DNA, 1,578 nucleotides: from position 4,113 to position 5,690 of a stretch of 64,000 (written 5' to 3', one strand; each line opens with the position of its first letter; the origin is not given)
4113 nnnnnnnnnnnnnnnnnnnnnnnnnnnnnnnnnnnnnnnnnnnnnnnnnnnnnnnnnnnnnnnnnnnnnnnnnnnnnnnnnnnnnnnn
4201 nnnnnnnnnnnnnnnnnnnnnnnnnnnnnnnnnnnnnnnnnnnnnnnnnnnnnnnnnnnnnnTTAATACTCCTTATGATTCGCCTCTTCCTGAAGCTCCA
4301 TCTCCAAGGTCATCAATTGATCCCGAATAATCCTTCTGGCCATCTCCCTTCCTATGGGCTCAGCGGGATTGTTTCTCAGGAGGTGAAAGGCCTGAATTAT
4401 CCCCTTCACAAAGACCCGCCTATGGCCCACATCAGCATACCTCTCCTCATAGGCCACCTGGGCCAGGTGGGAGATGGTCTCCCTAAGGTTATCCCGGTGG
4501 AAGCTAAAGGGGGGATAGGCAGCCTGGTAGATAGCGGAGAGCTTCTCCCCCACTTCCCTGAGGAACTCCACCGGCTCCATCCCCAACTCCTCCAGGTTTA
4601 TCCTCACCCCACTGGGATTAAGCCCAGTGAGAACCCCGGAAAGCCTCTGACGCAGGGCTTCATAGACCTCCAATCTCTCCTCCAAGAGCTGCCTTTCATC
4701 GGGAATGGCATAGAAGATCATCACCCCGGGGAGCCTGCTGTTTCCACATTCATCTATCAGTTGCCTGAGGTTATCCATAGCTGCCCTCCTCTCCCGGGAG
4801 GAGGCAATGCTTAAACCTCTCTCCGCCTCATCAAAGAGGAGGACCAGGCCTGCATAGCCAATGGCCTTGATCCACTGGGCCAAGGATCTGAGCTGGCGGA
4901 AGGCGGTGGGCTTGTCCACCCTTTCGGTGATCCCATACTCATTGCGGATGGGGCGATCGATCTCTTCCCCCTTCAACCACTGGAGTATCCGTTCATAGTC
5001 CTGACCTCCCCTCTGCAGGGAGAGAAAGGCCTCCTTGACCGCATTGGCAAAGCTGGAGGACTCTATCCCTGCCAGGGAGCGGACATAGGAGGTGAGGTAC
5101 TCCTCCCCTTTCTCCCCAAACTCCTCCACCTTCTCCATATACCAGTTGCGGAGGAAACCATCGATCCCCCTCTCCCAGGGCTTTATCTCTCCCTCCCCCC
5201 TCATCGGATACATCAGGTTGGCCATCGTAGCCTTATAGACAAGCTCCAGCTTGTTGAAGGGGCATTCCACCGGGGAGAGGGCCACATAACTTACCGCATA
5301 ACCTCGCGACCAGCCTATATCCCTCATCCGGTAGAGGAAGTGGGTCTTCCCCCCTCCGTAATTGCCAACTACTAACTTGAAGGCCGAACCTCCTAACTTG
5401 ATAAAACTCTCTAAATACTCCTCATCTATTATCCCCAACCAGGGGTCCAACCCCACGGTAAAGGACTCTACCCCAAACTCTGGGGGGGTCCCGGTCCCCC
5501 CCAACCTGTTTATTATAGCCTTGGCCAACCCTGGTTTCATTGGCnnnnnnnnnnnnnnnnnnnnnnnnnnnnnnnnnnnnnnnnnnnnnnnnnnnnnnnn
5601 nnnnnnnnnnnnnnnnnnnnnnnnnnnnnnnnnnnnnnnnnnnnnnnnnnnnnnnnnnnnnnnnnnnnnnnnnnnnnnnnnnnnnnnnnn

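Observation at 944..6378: Tightly coupled four-gene operon: unknown protein + two paralogous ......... ATPases + Lhr-like DEAD-box helicase (candidate undescribed defence-like system)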

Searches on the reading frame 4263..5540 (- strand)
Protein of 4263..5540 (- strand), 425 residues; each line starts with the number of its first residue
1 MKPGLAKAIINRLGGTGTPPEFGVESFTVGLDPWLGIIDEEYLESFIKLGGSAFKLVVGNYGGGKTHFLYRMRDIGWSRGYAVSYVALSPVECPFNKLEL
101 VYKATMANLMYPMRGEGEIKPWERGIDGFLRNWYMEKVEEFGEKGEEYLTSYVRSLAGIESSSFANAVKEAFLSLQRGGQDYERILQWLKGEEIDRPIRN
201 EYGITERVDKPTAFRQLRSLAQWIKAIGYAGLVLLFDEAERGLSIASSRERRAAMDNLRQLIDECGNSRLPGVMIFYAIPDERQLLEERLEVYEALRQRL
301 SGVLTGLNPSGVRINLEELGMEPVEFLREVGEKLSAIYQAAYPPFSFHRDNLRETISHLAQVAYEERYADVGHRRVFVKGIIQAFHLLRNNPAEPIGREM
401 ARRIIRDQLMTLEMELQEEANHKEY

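Call 4: search_protein_families(library=pfam, proteins=[window:4263-5540:-], max_evalue=0.01)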
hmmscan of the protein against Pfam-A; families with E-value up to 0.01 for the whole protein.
window:4263-5540:- (425 aa): 1 family
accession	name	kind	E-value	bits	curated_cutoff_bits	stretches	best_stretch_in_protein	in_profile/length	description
PF10923.14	BrxC_BrxD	-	2.7e-47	162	22.2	1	6-394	6-404/414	BREX system ATP-binding protein BrxC/D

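Call 5: search_protein_families(library=padloc, proteins=[window:4263-5540:-], max_evalue=0.01)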
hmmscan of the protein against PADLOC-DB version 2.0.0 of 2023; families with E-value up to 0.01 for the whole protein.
window:4263-5540:- (425 aa): 2 families
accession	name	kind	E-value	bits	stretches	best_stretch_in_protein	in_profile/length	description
PDLC02494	BrxD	-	5.4e-36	122.7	1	8-386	11-396/440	BrxD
PDLC03959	SngB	-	4e-22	76.9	1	6-402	11-417/439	-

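Call 6: search_protein_families(library=ncbifam, proteins=[window:4263-5540:-], max_evalue=0.01)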
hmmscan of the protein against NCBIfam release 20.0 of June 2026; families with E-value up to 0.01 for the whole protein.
window:4263-5540:- (425 aa): 1 family
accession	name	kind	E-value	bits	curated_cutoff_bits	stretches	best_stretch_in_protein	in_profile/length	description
NF033438.1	BREX_BrxD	equivalog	1.8e-36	126.1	350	1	7-385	6-391/423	BREX system ATP-binding protein BrxD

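Call 11: find_encoding_contigs(protein=window:4263-5540:-, flank=10000, max_places=6)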
Protein window:4263-5540:- (425 aa): 15 contigs read that carry it; 6 places shown.
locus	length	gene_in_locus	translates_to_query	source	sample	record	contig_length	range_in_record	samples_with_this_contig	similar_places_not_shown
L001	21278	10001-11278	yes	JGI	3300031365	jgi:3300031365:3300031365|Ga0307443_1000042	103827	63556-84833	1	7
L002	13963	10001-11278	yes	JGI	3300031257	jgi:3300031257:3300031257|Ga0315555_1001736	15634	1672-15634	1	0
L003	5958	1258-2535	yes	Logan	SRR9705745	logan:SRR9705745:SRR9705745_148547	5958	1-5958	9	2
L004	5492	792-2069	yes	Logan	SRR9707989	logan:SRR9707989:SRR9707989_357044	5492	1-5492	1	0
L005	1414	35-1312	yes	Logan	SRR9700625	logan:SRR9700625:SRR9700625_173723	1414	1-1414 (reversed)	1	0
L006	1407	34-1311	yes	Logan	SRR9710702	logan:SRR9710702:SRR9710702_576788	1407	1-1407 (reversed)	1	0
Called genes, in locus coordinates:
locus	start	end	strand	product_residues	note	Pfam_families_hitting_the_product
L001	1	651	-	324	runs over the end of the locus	PF02606:LpxK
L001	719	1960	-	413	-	PF04413:Glycos_transf_N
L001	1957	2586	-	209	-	PF04028:DUF374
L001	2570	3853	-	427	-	PF02684:LpxB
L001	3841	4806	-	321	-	PF01408:GFO_IDH_MocA, PF03807:F420_oxidored (weak), PF22725:GFO_IDH_MocA_C3, PF02894:GFO_IDH_MocA_C (faint)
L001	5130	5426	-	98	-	-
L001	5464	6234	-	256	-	-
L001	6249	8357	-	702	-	PF18565:Glyco_hydro2_C5 (faint), PF02369:Big_1 (weak), PF09134:Invasin_D3 (weak)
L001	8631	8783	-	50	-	-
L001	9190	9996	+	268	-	-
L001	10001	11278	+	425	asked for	PF10923:BrxC_BrxD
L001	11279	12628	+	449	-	PF10923:BrxC_BrxD, PF13191:AAA_16 (weak)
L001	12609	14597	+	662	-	PF00270:DEAD, PF00271:Helicase_C, PF22590:Cas3-like_C_2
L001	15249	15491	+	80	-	-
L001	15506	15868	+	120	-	-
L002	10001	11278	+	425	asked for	PF10923:BrxC_BrxD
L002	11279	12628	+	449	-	PF10923:BrxC_BrxD, PF13191:AAA_16 (weak)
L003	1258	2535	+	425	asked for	PF10923:BrxC_BrxD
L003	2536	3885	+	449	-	PF10923:BrxC_BrxD, PF13191:AAA_16 (weak)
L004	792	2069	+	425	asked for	PF10923:BrxC_BrxD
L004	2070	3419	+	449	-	PF10923:BrxC_BrxD, PF13191:AAA_16 (weak)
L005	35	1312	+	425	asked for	PF10923:BrxC_BrxD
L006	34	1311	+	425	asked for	PF10923:BrxC_BrxD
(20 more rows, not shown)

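Call 67: search_dna_similar(query=window:4263-5540:-, collection=plasmids, mode=protein, max_evalue=0.00001, max_rows=25)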
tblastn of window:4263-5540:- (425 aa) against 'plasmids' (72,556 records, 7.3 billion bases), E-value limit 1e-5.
Records with a match: 20; places in all: 20; records where one place covers at least 80% of the query: 10.
Best place of each record, by identity: <60% 20.
By first word of the organism name: Mesorhizobium 3; Bradyrhizobium 3; Azospirillum 2; Aulosira 1; Paenibacillus 1; Rhizorhabdus 1; Pseudanabaena 1; Desulfomonile 1; Polaromonas 1; Komagataeibacter 1; and 5 more.
By predicted mobility (MOB-suite, as given by PLSDB): non-mobilizable 11; conjugative 8; mobilizable 1.
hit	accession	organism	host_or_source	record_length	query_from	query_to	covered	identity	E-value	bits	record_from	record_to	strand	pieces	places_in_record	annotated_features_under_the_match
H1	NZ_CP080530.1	Mesorhizobium sp. AR02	Oxytropis sp.,Cell culture,root nodule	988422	1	392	92%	25.2%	4e-13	79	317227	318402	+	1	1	ATP-binding protein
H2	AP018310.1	Aulosira laxa NIES-50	-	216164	1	343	81%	28.7%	1e-18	96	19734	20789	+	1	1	hypothetical protein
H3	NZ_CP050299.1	Mesorhizobium huakuii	Oxytropis kamtschatica,cell ...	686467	1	392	92%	25.0%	1e-11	74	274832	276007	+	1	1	ATP-binding protein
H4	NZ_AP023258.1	Mesorhizobium sp. L-2-11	Lotus japonicus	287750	1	392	92%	25.0%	2e-11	74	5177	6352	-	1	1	ATP-binding protein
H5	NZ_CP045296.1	Paenibacillus cellulositrophicus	cell culture,Thai soil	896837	5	393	92%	24.5%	2e-11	74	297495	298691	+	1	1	ATP-binding protein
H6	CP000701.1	Rhizorhabdus wittichii RW1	-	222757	1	393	92%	24.3%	8e-12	75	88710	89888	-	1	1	hypothetical protein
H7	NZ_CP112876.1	Pseudanabaena galeata CCNP1313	-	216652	16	396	90%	24.9%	1e-9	68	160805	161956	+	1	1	brxD: BREX system ATP-binding protein BrxD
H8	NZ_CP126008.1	Bradyrhizobium elkanii USDA 94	Glycine max,soybean,root nodule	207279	1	392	92%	24.1%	4e-10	70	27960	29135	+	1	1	ATP-binding protein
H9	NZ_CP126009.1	Bradyrhizobium elkanii USDA 94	Glycine max,soybean,root nodule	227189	1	392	92%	24.1%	4e-10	70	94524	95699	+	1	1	ATP-binding protein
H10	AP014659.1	Bradyrhizobium diazoefficiens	-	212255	1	392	92%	23.8%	4e-11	73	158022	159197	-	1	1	uncharacterized protein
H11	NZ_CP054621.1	Azospirillum oryzae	cell culture,soil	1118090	17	338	76%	27.5%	1e-17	93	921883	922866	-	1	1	record has no annotation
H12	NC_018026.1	Desulfomonile tiedjei DSM 6799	sewage sludge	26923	5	281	65%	26.9%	3e-18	95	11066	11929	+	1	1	BREX system ATP-binding domain-containing protein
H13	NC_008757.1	Polaromonas naphthalenivorans CJ2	-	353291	17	280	62%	28.2%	1e-14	84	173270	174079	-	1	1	brxD: BREX system ATP-binding protein BrxD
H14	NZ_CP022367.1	Azospirillum sp. TSH58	single cell,paddy soils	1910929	17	281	62%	26.9%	1e-8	65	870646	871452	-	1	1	record has no annotation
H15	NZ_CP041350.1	Komagataeibacter xylinus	Ziziphus mauritiana Lam,cell ...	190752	16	327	73%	22.6%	1e-9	68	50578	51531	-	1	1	ATP-binding protein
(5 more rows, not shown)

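Call 68: get_annotated_region(hit=H1, flank=6000)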
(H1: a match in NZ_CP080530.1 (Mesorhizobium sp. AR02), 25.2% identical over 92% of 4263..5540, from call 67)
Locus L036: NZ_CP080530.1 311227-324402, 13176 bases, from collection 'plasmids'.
description: Mesorhizobium sp. AR02 plasmid pMspAR02c, complete sequence
organism: Mesorhizobium sp. AR02 (NCBI taxid 2865837)
taxonomy: Bacteria; Pseudomonadota; Alphaproteobacteria; Hyphomicrobiales; Phyllobacteriaceae; Mesorhizobium; Mesorhizobium sp. AR02
host: -; source: Oxytropis sp.,Cell culture,root nodule; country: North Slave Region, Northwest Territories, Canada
typing (MOB-suite, as given by PLSDB): conjugative; relaxase MOBP,MOBP,MOBP; mating-pair formation MPF_T
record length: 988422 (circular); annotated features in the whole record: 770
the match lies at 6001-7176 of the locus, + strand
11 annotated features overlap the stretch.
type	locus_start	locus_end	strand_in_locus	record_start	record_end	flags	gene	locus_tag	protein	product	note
CDS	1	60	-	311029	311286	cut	-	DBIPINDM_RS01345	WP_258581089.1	type II toxin-antitoxin system VapB family antitoxin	-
CDS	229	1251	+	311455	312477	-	-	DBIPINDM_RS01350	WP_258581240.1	DUF1403 family protein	-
CDS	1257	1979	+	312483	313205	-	-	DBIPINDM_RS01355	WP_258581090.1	SMC-Scp complex subunit ScpB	-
CDS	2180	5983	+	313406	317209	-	-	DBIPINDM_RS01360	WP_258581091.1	TerB N-terminal domain-containing protein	-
CDS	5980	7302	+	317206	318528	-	-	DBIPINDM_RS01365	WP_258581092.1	ATP-binding protein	-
CDS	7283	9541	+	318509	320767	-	-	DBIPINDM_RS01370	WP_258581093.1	DEAD/DEAH box helicase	-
CDS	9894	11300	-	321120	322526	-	-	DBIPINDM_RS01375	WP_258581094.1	exonuclease domain-containing protein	-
CDS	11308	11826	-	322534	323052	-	-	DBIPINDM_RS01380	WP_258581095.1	ImmA/IrrE family metallo-endopeptidase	-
CDS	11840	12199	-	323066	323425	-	-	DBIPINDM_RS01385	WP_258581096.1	helix-turn-helix transcriptional regulator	-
CDS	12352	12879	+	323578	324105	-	-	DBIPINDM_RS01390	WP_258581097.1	hypothetical protein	-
CDS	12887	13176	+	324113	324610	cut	-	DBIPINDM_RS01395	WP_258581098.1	hypothetical protein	-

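Call 69: get_annotated_region(hit=H12, flank=6000)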
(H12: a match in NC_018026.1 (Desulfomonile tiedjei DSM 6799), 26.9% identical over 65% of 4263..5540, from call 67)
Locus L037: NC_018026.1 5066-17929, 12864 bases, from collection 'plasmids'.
description: Desulfomonile tiedjei DSM 6799 plasmid pDESTI.01, complete sequence
organism: Desulfomonile tiedjei DSM 6799 (NCBI taxid 706587)
taxonomy: Bacteria; Thermodesulfobacteriota; Desulfomonilia; Desulfomonilales; Desulfomonilaceae; Desulfomonile; Desulfomonile tiedjei; Desulfomonile tiedjei DSM 6799
host: -; source: sewage sludge; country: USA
typing (MOB-suite, as given by PLSDB): non-mobilizable
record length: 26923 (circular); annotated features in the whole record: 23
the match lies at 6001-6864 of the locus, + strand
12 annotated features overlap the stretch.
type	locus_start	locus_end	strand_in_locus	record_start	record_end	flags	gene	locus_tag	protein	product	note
CDS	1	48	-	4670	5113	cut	rnhA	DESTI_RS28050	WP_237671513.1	ribonuclease HI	-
CDS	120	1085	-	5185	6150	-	-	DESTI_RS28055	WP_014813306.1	nucleotidyl transferase AbiEii/AbiGii toxin family protein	-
CDS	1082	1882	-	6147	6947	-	-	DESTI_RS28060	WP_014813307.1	type IV toxin-antitoxin system AbiEi family antitoxin domain-containing protein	-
CDS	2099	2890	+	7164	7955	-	-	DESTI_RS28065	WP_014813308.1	ParA family protein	-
CDS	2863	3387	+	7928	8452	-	-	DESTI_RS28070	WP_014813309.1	hypothetical protein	-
CDS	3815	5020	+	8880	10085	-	-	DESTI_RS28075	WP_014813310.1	helix-turn-helix domain-containing protein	-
CDS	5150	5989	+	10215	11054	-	-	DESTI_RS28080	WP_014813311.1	hypothetical protein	-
CDS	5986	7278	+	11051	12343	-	-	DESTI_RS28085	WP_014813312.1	BREX system ATP-binding domain-containing protein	-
CDS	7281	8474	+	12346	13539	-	-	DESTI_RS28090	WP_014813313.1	BREX system ATP-binding domain-containing protein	-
CDS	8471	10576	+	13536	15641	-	-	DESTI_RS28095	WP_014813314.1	DEAD/DEAH box helicase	-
CDS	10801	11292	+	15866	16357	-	-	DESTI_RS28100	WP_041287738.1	DUF3124 domain-containing protein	-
CDS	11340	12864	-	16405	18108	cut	-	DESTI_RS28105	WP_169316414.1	cation:proton antiporter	GO:0006812 - monoatomic cation transport [Evidence IEA]; GO:1902600 - proton transmembrane transport [Evidence IEA]; ...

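Call 70: get_annotated_region(hit=H2, flank=6000)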
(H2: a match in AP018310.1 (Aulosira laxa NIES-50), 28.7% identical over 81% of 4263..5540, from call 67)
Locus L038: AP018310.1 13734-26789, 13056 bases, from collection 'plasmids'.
description: Aulosira laxa NIES-50 plasmid plasmid3 DNA, complete genome
organism: Aulosira laxa NIES-50 (NCBI taxid 1541988)
taxonomy: Bacteria; Cyanobacteriota; Cyanophyceae; Nostocales; Fortieaceae; Aulosira; Aulosira laxa; Aulosira laxa NIES-50
host: -; source: -; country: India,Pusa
typing (MOB-suite, as given by PLSDB): conjugative; replicon rep_cluster_1671; relaxase MOBP; mating-pair formation MPF_T
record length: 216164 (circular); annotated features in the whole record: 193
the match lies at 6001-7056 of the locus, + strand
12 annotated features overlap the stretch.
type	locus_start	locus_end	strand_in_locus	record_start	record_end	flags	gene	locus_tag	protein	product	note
CDS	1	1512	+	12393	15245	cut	-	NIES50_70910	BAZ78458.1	alkaline phosphatase domain-containing protein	-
CDS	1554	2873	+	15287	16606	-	-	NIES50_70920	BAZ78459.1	putative ATP/GTP binding protein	-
CDS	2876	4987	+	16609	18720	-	-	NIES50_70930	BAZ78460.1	DEAD/DEAH box helicase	-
CDS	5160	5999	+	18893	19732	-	-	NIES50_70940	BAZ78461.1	hypothetical protein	-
CDS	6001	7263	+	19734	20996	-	-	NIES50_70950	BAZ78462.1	hypothetical protein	-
CDS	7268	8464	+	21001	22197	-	-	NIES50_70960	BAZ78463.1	hypothetical protein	-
CDS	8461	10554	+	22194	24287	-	-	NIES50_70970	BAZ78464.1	DEAD/DEAH box RNA helicase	-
CDS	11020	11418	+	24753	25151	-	-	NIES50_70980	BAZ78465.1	hypothetical protein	-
CDS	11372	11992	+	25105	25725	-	-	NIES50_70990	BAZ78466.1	hypothetical protein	-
CDS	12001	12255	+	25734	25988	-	-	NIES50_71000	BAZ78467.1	hypothetical protein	-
CDS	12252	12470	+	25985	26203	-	-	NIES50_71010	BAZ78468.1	hypothetical protein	-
CDS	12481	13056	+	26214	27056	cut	-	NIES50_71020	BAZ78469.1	hypothetical protein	-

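Call 85: search_protein_families(library=phrogs, proteins=[window:4263-5540:-], max_evalue=0.001)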
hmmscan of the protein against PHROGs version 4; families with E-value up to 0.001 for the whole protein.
window:4263-5540:- (425 aa): 0 families

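Call 94: search_solved_structures(query=window:4263-5540:-, max_evalue=1)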
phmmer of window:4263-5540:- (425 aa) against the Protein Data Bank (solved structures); distinct sequences matched with E-value up to 1: 2.
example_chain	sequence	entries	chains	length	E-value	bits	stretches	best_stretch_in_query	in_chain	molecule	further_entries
8ip8_hb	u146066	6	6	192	0.45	12.7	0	157-189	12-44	40S ribosomal protein eS7 | 40S ribosomal protein S7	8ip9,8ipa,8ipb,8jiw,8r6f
4v7e_BH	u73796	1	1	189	0.47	12.6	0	157-189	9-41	40S ribosomal protein S7E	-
